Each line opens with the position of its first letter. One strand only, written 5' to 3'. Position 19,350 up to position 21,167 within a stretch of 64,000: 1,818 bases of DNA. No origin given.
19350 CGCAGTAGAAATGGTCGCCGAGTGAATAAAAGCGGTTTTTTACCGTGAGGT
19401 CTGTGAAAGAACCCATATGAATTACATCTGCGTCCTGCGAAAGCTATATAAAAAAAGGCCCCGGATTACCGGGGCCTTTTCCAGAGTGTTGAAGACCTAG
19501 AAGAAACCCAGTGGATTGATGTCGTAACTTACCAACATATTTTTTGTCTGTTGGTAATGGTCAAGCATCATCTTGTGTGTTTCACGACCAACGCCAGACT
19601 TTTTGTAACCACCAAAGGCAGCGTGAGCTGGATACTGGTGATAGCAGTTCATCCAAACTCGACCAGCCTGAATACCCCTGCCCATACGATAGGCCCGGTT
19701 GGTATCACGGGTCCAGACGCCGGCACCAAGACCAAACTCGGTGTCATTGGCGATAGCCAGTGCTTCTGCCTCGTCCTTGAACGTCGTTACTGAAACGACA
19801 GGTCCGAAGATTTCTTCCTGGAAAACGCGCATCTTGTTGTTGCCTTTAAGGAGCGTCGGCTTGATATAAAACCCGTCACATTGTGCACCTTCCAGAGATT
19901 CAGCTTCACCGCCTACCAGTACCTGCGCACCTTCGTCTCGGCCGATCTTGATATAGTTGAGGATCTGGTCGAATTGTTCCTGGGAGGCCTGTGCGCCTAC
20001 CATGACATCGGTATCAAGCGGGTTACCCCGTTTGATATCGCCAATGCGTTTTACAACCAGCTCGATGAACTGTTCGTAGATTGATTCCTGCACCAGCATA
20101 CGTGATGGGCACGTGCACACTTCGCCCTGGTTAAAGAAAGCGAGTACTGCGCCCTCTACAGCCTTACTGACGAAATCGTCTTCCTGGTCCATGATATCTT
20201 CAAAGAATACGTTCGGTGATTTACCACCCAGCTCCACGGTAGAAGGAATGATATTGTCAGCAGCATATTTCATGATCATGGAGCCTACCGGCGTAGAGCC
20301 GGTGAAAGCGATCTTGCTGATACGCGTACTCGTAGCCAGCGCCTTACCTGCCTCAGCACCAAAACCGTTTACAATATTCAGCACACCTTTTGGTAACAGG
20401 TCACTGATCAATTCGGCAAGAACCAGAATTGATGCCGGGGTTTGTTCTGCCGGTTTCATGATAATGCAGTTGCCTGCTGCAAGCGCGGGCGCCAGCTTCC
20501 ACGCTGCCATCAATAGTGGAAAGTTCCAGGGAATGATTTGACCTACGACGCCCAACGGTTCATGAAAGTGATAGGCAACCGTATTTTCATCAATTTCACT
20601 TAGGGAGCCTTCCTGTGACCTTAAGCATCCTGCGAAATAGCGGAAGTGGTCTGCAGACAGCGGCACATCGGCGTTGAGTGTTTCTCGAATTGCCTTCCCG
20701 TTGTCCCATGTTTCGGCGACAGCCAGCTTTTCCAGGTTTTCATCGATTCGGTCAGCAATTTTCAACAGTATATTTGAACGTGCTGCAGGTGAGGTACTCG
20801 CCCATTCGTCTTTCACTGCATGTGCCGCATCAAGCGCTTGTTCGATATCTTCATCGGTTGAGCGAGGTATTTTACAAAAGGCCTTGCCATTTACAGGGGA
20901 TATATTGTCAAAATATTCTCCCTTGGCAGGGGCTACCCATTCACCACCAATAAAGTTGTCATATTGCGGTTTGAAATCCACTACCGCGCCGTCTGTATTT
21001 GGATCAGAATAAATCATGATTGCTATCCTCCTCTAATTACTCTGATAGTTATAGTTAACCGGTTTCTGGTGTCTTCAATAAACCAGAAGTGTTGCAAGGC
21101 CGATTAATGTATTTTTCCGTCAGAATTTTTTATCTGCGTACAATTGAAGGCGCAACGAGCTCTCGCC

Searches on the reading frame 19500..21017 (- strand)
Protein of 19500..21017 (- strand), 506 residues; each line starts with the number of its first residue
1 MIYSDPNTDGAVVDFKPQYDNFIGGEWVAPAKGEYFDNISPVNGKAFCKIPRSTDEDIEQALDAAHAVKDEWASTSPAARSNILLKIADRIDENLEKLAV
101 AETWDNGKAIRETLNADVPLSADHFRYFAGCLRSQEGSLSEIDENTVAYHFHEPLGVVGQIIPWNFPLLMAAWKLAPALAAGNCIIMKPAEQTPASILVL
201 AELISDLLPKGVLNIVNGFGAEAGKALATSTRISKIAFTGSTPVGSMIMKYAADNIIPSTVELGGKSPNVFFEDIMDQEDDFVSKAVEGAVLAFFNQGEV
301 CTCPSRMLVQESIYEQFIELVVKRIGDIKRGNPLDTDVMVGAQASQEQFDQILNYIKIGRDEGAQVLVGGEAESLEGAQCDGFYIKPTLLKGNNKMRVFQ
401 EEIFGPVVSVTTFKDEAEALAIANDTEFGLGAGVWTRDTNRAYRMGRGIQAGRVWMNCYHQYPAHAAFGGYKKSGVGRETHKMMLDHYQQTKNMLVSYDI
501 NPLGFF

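Call 68: search_protein_families(library=pfam, proteins=[window:19500-21017:-], max_evalue=0.00001)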
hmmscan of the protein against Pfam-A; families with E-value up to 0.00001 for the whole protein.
window:19500-21017:- (506 aa): 1 family
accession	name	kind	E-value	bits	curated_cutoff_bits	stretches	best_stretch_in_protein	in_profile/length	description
PF00171.27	Aldedh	-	4.6e-159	530.3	23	1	27-493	1-460/461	Aldehyde dehydrogenase family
